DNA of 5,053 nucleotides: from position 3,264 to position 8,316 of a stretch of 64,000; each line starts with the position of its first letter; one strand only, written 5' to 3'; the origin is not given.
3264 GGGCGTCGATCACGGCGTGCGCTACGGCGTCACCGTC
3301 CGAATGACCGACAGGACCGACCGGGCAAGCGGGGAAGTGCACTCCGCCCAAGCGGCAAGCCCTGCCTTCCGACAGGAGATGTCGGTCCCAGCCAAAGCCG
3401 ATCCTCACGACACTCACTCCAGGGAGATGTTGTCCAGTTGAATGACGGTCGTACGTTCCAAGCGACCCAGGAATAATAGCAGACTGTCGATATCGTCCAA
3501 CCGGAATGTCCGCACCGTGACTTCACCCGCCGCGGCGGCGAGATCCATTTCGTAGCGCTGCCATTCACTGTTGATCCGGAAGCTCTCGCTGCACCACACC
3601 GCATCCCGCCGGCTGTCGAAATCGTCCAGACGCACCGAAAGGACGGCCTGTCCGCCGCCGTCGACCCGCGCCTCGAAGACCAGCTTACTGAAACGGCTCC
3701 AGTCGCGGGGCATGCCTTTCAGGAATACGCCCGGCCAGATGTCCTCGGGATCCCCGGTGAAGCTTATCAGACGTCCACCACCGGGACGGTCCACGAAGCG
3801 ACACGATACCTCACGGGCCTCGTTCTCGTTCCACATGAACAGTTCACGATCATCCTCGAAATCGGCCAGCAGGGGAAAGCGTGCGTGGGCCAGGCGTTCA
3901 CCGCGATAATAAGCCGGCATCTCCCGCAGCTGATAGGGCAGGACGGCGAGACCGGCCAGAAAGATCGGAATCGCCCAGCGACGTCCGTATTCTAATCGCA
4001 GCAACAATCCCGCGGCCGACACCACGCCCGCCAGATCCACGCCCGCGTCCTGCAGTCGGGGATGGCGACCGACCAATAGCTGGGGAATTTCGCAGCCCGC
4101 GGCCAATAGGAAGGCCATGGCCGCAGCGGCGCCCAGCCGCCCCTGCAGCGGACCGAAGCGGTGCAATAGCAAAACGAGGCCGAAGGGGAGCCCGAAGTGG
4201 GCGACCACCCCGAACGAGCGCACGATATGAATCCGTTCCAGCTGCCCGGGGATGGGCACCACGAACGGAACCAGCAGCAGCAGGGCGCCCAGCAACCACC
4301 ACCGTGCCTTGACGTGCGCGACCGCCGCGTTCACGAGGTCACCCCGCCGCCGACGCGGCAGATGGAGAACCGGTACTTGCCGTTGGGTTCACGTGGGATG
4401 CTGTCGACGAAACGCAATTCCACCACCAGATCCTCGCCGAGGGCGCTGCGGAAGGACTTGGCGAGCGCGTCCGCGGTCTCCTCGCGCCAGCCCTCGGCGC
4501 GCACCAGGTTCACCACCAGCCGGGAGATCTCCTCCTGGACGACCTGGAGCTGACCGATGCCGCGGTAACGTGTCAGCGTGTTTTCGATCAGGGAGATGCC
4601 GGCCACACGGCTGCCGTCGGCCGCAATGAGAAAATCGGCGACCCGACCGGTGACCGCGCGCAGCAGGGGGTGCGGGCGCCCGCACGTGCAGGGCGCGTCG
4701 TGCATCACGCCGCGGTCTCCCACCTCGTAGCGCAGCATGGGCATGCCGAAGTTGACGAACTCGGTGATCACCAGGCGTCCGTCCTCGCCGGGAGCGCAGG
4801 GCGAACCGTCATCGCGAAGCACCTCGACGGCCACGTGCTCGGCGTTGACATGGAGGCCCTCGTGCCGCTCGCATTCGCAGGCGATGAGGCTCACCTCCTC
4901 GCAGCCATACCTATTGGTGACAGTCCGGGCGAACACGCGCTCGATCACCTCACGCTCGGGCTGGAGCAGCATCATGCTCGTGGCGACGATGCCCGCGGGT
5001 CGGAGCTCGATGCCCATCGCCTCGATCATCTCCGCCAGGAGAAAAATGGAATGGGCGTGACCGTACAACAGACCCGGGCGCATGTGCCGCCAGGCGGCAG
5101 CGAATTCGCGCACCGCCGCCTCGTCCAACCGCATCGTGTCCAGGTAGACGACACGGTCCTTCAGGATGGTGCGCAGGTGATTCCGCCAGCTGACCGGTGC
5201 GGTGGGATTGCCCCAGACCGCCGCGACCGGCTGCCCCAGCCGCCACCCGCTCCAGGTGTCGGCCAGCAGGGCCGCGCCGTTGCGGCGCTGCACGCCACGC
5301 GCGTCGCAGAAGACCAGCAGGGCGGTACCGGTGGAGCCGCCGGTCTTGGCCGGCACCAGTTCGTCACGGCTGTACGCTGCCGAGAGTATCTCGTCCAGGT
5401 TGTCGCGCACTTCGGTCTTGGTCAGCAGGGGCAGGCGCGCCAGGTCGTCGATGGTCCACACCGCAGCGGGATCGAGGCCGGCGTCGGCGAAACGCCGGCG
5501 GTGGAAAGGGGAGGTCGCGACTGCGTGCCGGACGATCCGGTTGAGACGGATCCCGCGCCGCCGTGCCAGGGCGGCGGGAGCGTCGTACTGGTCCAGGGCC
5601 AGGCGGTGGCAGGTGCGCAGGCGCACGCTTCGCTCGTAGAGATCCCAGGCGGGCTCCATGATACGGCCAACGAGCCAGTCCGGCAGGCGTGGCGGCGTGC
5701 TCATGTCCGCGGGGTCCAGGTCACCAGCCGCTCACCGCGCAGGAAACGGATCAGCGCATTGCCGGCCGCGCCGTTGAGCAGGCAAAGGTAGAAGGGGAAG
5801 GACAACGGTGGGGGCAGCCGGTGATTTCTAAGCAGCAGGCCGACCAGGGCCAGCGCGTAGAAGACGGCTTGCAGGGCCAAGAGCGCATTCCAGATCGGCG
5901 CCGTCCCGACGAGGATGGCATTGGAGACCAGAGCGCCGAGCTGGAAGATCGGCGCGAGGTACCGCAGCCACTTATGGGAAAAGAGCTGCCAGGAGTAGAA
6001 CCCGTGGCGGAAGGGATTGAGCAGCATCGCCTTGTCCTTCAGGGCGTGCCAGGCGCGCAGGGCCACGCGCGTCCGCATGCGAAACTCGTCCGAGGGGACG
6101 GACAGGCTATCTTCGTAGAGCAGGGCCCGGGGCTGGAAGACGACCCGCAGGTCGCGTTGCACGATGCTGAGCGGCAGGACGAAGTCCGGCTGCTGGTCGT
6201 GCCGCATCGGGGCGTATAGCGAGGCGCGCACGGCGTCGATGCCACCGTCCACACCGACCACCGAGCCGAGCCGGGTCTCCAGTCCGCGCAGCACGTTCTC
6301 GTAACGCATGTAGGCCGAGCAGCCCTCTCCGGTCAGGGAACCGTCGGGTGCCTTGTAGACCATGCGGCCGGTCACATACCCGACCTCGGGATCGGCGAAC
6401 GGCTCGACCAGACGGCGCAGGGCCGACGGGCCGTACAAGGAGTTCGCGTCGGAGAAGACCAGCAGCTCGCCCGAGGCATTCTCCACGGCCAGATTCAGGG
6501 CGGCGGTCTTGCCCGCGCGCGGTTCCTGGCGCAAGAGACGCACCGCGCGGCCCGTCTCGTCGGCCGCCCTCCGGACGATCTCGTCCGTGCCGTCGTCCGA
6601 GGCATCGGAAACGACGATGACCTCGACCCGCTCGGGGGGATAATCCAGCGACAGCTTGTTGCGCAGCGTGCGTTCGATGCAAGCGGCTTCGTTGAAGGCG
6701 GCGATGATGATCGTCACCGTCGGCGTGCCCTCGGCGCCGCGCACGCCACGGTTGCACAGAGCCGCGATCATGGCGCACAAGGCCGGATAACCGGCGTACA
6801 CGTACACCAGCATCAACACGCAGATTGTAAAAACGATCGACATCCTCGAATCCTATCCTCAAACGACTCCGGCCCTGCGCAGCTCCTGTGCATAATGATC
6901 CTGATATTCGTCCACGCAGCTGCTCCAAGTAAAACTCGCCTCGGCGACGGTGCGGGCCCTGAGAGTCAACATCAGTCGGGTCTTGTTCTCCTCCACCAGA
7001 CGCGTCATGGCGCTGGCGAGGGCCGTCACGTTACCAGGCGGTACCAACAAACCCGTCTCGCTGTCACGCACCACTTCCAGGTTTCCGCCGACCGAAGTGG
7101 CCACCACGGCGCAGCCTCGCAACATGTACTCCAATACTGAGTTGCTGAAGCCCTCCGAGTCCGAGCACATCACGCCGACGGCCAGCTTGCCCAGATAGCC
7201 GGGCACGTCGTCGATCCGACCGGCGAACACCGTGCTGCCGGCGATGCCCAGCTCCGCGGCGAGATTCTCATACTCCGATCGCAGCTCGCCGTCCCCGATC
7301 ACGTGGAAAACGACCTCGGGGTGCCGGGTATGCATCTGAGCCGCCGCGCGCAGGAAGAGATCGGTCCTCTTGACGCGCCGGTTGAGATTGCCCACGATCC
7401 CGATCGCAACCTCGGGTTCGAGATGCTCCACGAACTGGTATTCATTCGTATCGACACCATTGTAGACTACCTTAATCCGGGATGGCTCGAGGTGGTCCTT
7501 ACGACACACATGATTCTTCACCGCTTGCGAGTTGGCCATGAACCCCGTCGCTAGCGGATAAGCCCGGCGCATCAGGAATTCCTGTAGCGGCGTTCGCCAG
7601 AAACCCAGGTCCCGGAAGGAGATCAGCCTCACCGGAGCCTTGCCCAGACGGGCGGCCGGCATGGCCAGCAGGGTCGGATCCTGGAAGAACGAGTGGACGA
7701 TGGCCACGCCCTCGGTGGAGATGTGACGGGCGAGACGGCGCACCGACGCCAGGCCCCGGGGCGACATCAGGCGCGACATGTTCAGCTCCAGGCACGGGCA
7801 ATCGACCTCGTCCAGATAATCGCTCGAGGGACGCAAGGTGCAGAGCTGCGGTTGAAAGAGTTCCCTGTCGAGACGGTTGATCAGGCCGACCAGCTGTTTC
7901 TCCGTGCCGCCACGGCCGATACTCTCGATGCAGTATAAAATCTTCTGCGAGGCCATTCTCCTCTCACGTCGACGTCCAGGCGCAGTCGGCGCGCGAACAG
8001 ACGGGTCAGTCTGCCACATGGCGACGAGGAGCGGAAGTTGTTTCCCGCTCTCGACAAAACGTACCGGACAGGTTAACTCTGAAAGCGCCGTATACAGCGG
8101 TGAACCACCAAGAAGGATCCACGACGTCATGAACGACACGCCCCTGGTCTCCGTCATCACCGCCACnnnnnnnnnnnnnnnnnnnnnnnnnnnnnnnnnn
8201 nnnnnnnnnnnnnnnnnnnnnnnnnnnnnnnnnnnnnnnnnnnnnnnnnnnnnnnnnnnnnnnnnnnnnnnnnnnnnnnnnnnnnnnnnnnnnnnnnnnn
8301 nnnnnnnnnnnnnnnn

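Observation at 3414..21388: Polysaccharide locus combining two PaaK/CapK-like adenylating enzymes with a KamA-family aminomutase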

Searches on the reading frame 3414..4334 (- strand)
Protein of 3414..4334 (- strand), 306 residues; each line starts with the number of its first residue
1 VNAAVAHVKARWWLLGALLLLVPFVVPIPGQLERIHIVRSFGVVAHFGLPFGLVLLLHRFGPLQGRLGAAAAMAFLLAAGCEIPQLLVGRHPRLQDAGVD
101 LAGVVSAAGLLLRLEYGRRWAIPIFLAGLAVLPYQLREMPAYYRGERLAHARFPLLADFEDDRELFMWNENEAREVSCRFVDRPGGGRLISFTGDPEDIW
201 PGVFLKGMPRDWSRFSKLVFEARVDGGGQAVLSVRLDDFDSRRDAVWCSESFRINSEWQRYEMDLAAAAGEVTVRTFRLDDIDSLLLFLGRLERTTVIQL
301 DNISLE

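Call 4: search_protein_families(library=pfam, proteins=[window:3414-4334:-])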
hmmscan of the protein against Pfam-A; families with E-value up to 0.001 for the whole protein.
window:3414-4334:- (306 aa): 2 families
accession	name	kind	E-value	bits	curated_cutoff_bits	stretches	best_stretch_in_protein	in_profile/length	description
PF04892.17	VanZ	-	0.0001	23.4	30.1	1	41-111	56-122/126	VanZ like family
PF03425.19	CBM_11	-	0.00092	19.7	27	0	155-232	14-97/182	Carbohydrate binding domain (family 11)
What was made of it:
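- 3414..4334 (-): Membrane protein, weak VanZ / CBM_11 similarity; left edge of the locus. Pfam hits are weak (call 4).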

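Call 6: search_protein_families(library=ncbifam, proteins=[window:3414-4334:-], max_evalue=0.01)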
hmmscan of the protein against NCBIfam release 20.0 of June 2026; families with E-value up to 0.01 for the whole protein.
window:3414-4334:- (306 aa): 0 families

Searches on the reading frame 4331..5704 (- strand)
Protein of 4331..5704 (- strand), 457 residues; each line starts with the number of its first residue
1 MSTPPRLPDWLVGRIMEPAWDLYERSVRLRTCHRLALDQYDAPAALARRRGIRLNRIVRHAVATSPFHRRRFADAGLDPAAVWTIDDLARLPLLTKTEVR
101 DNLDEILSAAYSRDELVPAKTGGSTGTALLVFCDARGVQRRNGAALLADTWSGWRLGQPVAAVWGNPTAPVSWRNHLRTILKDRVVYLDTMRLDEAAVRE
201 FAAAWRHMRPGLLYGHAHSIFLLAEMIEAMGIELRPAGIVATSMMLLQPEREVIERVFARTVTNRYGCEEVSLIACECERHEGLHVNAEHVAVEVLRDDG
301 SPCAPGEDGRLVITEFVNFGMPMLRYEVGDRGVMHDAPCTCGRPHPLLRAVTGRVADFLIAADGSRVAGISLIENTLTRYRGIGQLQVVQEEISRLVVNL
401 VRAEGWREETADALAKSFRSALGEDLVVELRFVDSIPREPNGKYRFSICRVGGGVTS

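Call 4: search_protein_families(library=pfam, proteins=[window:4331-5704:-])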
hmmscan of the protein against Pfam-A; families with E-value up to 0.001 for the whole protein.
window:4331-5704:- (457 aa): 0 families

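Call 6: search_protein_families(library=ncbifam, proteins=[window:4331-5704:-], max_evalue=0.01)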
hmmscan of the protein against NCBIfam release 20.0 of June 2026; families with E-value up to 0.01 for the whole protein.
window:4331-5704:- (457 aa): 8 families
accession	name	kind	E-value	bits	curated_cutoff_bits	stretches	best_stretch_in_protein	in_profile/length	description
NF045666.1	DVU1553_fam_AMP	equivalog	3.1e-33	115.2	300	2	197-355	170-331/331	DVU_1553 family AMP-dependent CoA ligase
NF041878.1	paak_haloarch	equivalog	3.9e-29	101.5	700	2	222-362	185-332/427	phenylacetate--CoA ligase PaaK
NF053551.1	FlxY_rubin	equivalog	4.5e-26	91.5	520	2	264-422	232-391/424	flexirubin biosynthesis putative acyl-CoA ligase FlxY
TIGR02155.1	PA_CoA_ligase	equivalog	1.1e-19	70.3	646.3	2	245-361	206-323/422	phenylacetate--CoA ligase PaaK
TIGR02304.1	aden_form_hyp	equivalog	1.5e-14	53.8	251.9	1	205-399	183-374/430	F390 synthetase-related protein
NF041217.1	BagE_FevW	exception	4.6e-14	52.2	800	1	248-427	206-383/424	bagremycin/ferroverdin synthetase BagE/FevW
TIGR03335.1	F390_ftsA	equivalog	1.3e-12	47.1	458.7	2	223-347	190-322/445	coenzyme F390 synthetase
TIGR03098.1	ligase_PEP_1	hypoth_equivalog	0.00061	18.4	592.35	0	290-313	338-361/517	acyl-CoA ligase (AMP-forming), exosortase A system-associated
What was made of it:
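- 4331..5704 (-): CapK1: CapK-like adenylate-forming ligase of the PaaK superfamily. NCBIfam PaaK/F390-type hits lie far below cutoffs (call 6).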

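Call 7: search_protein_families(library=pfam, proteins=[window:4331-5704:-], max_evalue=10)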
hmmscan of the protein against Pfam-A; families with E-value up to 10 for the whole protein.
window:4331-5704:- (457 aa): 1 family
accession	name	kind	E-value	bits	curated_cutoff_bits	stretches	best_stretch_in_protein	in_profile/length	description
PF13193.12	AMP-binding_C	-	0.099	14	24.5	1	373-443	2-76/76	AMP-binding enzyme C-terminal domain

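Call 65: search_solved_structures(query=window:4331-5701:-, max_evalue=0.01)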
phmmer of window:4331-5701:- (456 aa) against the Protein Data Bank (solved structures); distinct sequences matched with E-value up to 0.01: 8.
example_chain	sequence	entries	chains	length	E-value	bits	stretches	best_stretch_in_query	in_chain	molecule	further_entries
4r1l_A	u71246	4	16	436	6.8e-18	68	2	221-384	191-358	Phenylacetate-coenzyme A ligase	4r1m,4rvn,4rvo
9s3l_A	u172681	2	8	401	5.3e-15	58.4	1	205-363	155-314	Phenylacetate-CoA ligase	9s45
2y4o_A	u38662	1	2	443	4.1e-14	55.5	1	52-426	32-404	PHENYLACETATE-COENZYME A LIGASE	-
2y27_A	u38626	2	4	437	1e-13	54.2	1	52-414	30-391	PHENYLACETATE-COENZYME A LIGASE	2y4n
6wuq_A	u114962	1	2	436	1.1e-09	40.9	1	38-353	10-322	AjiA1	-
6siw_B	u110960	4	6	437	1.6e-08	37.1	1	253-353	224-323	PaaK-like ligase (AMP-dependent synthetase and ligase) | AMP-dependent synthetase and ligase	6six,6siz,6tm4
6siw_A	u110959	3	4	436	1.7e-08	37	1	253-353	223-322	PaaK-like ligase (AMP-dependent synthetase and ligase) | AMP-dependent synthetase and ligase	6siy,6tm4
6hdw_A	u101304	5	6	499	1.9e-08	36.8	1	51-101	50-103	2-hydroxyisobutyryl-CoA synthetase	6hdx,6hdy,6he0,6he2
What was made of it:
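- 4331..5704 (-): PDB PaaK hits (call 65).
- On CapK-like ligases (Pfam PF27533 CapK_C; PaaK superfamily): CapK1 matches 4R1L and 2Y4O (call 65).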

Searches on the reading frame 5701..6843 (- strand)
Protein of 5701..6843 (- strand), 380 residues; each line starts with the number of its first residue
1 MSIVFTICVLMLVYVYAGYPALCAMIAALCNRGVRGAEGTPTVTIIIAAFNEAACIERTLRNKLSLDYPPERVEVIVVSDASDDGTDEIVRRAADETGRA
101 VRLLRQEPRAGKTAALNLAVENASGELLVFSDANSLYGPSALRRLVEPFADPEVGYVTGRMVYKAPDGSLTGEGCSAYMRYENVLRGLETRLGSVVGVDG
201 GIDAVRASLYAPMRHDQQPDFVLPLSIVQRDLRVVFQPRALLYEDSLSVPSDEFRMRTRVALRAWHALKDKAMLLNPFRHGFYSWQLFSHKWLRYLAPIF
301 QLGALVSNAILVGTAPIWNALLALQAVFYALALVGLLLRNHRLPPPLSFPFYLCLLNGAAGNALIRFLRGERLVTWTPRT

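Call 4: search_protein_families(library=pfam, proteins=[window:5701-6843:-])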
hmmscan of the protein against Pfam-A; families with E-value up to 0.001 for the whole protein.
window:5701-6843:- (380 aa): 4 families
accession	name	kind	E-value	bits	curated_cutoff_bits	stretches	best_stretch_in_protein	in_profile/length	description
PF00535.33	Glycos_transf_2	-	2.1e-24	86.8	23.3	1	44-165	1-120/168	Glycosyl transferase family 2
PF13641.12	Glyco_tranf_2_3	-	3.5e-20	73.4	27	1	41-245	1-212/230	Glycosyltransferase like family 2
PF13506.12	Glyco_transf_21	-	6.2e-07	29.5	21.7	1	112-172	18-77/174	Glycosyl transferase family 21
PF10111.15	Glyco_tranf_2_2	-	8.1e-05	22.7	27.3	1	43-143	2-100/276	Glycosyltransferase like family 2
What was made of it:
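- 5701..6843 (-): GT2 glycosyltransferase with TM segments. Pfam Glycos_transf_2 (call 4).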

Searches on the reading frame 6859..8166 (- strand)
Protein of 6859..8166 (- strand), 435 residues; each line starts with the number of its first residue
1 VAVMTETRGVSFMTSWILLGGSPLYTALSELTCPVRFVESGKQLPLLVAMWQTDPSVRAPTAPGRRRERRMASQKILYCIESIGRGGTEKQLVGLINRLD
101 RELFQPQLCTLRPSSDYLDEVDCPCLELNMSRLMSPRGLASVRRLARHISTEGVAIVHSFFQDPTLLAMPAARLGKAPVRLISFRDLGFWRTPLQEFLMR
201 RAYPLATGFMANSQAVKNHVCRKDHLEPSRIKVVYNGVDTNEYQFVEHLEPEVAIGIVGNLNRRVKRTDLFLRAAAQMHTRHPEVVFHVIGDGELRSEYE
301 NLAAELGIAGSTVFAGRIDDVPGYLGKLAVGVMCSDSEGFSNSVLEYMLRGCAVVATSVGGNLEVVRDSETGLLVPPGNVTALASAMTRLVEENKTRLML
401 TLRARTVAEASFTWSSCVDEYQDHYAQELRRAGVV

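Call 4: search_protein_families(library=pfam, proteins=[window:6859-8166:-])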
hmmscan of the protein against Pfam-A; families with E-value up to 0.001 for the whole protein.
window:6859-8166:- (435 aa): 4 families
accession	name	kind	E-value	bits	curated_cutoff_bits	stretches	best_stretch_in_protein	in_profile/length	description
PF13692.12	Glyco_trans_1_4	-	7.1e-34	117.5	27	1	254-392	3-141/142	Glycosyl transferases group 1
PF00534.26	Glycos_transf_1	-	1.1e-30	106.8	26.4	1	250-405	13-170/172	Glycosyl transferases group 1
PF13439.12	Glyco_transf_4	-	2.9e-19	70.2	28.5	1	86-241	2-169/170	Glycosyltransferase Family 4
PF13579.12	Glyco_trans_4_4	-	1.6e-10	42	29.7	1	86-237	1-158/158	Glycosyl transferase 4-like domain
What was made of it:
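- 6859..7956 (-): GT4 glycosyltransferase (GT4a). Pfam Glycos_transf_1 and Glyco_transf_4 (call 4).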
